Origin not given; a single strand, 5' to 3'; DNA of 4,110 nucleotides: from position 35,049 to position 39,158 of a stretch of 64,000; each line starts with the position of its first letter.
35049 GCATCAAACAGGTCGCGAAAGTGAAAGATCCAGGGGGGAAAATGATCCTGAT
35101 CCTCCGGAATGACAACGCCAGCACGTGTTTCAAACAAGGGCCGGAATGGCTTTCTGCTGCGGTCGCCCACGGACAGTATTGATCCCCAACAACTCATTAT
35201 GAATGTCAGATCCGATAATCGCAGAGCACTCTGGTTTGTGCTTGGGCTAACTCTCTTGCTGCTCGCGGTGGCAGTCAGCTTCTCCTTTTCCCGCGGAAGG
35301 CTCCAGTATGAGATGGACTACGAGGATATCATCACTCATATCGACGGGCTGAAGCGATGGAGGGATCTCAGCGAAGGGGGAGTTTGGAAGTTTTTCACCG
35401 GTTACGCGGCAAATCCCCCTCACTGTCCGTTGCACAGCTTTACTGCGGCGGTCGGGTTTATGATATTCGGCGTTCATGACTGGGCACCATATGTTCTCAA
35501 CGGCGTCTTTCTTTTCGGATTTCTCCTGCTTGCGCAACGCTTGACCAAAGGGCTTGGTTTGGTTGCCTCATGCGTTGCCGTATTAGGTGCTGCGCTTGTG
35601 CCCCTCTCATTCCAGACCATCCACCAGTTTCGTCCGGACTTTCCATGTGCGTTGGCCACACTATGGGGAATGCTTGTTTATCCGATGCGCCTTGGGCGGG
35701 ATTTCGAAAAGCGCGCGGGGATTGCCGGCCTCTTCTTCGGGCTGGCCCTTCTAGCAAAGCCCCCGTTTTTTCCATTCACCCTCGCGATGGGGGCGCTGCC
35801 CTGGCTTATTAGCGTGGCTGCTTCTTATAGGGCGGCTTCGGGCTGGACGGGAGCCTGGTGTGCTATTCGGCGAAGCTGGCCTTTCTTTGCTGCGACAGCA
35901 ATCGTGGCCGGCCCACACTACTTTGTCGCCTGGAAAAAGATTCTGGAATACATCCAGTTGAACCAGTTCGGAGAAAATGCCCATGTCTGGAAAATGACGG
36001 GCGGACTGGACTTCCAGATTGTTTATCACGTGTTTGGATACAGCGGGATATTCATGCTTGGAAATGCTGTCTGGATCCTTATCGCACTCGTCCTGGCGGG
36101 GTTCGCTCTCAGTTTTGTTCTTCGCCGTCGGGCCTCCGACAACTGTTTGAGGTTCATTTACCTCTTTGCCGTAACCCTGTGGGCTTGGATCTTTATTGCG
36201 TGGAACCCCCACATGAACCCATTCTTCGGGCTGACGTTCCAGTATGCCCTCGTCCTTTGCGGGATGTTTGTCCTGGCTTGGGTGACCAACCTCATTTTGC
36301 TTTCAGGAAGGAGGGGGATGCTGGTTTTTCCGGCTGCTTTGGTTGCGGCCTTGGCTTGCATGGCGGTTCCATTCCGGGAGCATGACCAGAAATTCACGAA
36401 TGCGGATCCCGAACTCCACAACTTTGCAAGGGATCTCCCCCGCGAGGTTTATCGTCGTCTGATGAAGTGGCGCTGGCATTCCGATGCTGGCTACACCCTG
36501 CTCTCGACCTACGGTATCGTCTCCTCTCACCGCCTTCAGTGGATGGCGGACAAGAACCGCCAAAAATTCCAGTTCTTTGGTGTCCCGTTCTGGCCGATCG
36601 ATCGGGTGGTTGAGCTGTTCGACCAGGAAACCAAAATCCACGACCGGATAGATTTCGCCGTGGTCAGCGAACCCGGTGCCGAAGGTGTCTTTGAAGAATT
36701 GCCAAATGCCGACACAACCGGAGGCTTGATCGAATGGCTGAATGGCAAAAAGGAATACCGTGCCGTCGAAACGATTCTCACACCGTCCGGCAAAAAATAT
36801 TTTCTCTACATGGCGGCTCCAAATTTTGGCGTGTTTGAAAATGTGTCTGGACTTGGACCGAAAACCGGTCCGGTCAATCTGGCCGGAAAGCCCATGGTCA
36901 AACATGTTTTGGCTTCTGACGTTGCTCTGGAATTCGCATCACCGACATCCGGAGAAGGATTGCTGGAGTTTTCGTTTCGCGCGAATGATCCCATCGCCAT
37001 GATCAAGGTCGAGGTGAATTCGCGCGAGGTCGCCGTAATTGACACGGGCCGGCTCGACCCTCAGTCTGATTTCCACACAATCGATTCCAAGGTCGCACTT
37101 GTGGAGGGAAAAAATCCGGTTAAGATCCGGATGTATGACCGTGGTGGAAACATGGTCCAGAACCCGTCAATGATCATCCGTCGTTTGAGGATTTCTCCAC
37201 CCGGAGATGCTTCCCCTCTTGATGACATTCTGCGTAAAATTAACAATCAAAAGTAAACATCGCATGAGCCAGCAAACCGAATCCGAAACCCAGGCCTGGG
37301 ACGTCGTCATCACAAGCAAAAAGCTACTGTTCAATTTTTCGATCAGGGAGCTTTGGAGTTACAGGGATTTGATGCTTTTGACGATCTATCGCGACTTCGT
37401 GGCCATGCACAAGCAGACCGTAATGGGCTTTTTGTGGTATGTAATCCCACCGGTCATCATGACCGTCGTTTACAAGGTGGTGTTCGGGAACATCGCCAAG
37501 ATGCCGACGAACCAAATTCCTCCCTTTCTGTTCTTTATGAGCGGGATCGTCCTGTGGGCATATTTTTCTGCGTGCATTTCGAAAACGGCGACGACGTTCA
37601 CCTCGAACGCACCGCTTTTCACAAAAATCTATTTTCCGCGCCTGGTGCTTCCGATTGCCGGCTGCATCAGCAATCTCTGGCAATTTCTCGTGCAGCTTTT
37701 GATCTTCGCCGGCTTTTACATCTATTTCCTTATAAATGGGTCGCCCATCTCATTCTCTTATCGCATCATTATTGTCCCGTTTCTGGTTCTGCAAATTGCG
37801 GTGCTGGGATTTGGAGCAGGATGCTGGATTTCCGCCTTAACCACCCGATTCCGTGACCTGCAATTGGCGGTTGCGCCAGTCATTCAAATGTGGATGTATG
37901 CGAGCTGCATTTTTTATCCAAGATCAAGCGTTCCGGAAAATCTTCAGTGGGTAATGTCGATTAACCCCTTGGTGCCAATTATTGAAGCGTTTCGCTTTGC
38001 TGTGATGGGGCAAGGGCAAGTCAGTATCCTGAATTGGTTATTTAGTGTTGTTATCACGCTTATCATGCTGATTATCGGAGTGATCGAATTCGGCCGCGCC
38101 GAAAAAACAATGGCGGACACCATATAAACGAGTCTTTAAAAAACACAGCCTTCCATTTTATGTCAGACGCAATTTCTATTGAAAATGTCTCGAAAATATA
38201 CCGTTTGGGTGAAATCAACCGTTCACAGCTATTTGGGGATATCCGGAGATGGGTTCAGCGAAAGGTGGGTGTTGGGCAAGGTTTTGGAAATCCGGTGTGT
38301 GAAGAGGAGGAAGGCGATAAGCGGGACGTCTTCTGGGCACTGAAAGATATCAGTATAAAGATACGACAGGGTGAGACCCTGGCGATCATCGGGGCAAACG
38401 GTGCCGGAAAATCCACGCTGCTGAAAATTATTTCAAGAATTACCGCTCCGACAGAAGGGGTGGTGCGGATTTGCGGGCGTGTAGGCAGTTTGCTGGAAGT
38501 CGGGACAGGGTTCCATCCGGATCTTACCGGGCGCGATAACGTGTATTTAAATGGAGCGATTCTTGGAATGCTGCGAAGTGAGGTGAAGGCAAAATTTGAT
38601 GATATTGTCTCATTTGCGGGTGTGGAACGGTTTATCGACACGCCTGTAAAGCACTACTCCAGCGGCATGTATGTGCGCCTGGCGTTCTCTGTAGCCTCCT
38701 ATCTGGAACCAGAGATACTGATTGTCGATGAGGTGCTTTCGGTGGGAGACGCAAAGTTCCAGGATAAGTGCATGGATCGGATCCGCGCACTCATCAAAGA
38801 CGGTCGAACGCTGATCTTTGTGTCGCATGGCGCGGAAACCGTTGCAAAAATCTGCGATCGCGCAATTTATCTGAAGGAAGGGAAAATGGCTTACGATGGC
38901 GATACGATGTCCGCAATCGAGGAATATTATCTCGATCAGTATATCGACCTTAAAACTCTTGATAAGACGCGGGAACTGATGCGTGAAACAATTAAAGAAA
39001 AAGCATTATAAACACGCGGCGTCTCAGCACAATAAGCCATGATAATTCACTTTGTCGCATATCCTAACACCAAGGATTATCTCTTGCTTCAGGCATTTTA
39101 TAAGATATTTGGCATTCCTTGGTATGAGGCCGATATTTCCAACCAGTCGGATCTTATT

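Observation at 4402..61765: Recurrent module: polyprenyl-phosphate-type GT2 + SAM methyltransferase + GT-C-like membrane protein, with seven GT-C-like proteins in one locus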

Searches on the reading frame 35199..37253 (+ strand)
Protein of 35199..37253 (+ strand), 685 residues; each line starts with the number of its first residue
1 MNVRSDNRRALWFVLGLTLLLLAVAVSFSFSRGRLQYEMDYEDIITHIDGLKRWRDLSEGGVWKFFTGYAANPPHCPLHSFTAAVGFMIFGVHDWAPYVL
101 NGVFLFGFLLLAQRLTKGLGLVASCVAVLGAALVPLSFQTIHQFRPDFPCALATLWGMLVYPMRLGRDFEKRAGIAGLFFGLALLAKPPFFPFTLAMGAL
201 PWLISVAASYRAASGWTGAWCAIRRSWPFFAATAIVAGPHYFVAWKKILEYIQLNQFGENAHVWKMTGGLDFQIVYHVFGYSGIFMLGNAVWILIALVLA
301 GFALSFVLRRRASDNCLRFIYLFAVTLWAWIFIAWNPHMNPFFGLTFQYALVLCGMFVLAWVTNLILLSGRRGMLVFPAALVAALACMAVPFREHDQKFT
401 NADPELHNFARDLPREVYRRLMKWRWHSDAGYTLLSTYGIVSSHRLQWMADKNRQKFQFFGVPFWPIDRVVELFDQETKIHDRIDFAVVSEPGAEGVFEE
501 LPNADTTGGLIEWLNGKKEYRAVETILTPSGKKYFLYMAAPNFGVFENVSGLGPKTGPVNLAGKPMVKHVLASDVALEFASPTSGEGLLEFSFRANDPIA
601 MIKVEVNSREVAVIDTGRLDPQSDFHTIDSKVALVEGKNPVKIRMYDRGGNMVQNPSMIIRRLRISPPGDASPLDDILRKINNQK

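Call 4: search_protein_families(library=pfam, proteins=[window:35199-37253:+], max_evalue=0.01)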
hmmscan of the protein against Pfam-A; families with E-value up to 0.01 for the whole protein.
window:35199-37253:+ (685 aa): 1 family
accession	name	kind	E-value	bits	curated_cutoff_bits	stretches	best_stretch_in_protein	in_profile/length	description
PF13231.12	PMT_2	-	1.9e-07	31.9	26.1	1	75-211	2-139/160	Dolichyl-phosphate-mannose-protein mannosyltransferase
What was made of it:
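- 35199..37256 (+): M5: PMT_2-family GT-C with a large C-terminal extracytoplasmic domain. PF13231 31.9 bits, above the gathering score of 26.1 (call 4).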

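Call 12: search_solved_structures(query=window:35199-37253:+, max_evalue=10)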
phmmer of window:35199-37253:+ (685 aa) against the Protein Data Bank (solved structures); distinct sequences matched with E-value up to 10: 2.
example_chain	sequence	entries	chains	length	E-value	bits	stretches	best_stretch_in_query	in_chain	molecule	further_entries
5u8o_A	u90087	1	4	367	0.63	11.2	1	61-91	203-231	Zn-dependent hydrolase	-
5i0p_A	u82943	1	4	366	0.7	11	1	61-91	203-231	Beta-lactamase domain protein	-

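Call 18: search_protein_families(library=ncbifam, proteins=[window:35199-37253:+], max_evalue=0.01)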
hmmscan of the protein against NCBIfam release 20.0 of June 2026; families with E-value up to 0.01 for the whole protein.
window:35199-37253:+ (685 aa): 0 families

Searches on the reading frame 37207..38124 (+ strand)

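Call 4: search_protein_families(library=pfam, proteins=[window:37207-38124:+], max_evalue=0.01)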
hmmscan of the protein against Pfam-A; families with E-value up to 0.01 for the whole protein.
window:37207-38124:+ (306 aa): 2 families
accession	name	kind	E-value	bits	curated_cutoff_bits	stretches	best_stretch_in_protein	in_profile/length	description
PF01061.29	ABC2_membrane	-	2.7e-16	60.2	26.9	1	60-265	7-209/211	ABC-2 type transporter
PF12698.13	ABC2_membrane_3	-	3.5e-07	30.1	31.6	1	157-292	212-346/347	ABC-2 family transporter protein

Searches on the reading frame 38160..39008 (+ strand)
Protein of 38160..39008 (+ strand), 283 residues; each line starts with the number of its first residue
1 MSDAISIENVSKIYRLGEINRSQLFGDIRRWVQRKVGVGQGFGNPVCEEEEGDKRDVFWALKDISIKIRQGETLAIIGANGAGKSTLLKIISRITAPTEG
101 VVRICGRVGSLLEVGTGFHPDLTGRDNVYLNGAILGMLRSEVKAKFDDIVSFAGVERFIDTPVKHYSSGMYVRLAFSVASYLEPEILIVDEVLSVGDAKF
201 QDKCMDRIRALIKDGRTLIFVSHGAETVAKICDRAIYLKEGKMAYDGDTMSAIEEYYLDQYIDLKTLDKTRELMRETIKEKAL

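Call 4: search_protein_families(library=pfam, proteins=[window:38160-39008:+], max_evalue=0.01)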
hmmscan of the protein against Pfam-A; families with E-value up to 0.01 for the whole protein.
window:38160-39008:+ (283 aa): 7 families
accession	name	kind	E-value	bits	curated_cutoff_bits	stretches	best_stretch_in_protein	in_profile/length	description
PF00005.33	ABC_tran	-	9.8e-22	78.5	25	1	61-192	1-135/137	ABC transporter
PF13304.12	AAA_21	-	8.4e-05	23.2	27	1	75-94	3-22/304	AAA domain, putative AbiEii toxin, Type IV TA system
PF13555.12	AAA_29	-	0.00021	21.4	27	1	65-96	16-47/61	P-loop containing region of AAA domain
PF13175.12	AAA_15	-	0.00026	21.2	32.1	1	60-94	13-46/374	AAA ATPase domain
PF02463.25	SMC_N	-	0.0034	17.3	40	0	72-91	25-44/220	RecF/RecN/SMC N terminal domain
PF13476.12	AAA_23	-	0.0071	17.4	27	0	74-91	22-39/201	AAA domain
PF00006.31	ATP-synt_ab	-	0.0076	16.3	29.5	0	63-109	6-50/213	ATP synthase alpha/beta family, nucleotide-binding domain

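Call 79: search_protein_families(library=ncbifam, proteins=[window:38160-39008:+], max_evalue=0.00001)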
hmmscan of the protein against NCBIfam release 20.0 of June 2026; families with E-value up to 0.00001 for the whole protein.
window:38160-39008:+ (283 aa): 179 families (the best 25 are shown)
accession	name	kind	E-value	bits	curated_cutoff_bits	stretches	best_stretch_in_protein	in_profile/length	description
NF050108.1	galactan_ABC_ATP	equivalog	2.3e-55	187.4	400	1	53-256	37-240/244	galactan export ABC transporter ATP-binding subunit Wzt/RfbE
NF010065.0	PRK13545.1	equivalog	1.3e-52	179.3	538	1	56-277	35-256/549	teichoic acids export protein ATP-binding subunit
NF010066.0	PRK13546.1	equivalog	4.3e-47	160.7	320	1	53-257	32-235/264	teichoic acids export ABC transporter ATP-binding subunit TagH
TIGR01188.1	drrA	subfamily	5.4e-30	104.7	312.45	1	58-252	6-210/302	daunorubicin resistance ABC transporter, ATP-binding protein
TIGR04521.1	ECF_ATPase_2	equivalog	1.2e-26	93.5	330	2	134-265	112-245/279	energy-coupling factor transporter ATPase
NF010060.0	PRK13537.1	equivalog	1.7e-26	92.9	521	1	61-255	31-236/314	nodulation factor ABC transporter ATP-binding protein NodI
NF010059.0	PRK13536.1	equivalog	4e-26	91.6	549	1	61-262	59-271/342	nodulation factor ABC transporter ATP-binding protein NodI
TIGR01288.1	nodI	equivalog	5.7e-25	87.9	424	1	61-265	20-235/303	nodulation factor ABC transporter ATP-binding protein NodI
TIGR04520.1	ECF_ATPase_1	equivalog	1.9e-24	86.5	315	2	136-255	107-226/269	energy-coupling factor transporter ATPase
NF040933.2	ABC_arch_GlcV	equivalog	4.8e-23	81.6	450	2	118-250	94-227/357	glucose ABC transporter ATP-binding protein GlcV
TIGR01186.1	proV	subfamily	7.7e-23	81.2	326.6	1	60-247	8-212/363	betaine/proline/choline family ABC transporter ATP-binding protein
NF047568.1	PSM_export_PmtC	equivalog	9.1e-23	81.1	375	1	61-275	16-230/290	phenol-soluble modulin export ABC transporter ATP-binding protein PmtC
NF010068.0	PRK13548.1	equivalog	2.3e-22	79.4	261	2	61-107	21-67/261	heme ABC transporter ATP-binding protein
TIGR03740.1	galliderm_ABC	subfamily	2.7e-22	79.5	309.75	1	60-249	15-208/223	lantibiotic protection ABC transporter ATP-binding subunit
TIGR02315.1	ABC_phnC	equivalog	6.4e-22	78.1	266.1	2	60-104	17-61/243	phosphonate ABC transporter ATP-binding protein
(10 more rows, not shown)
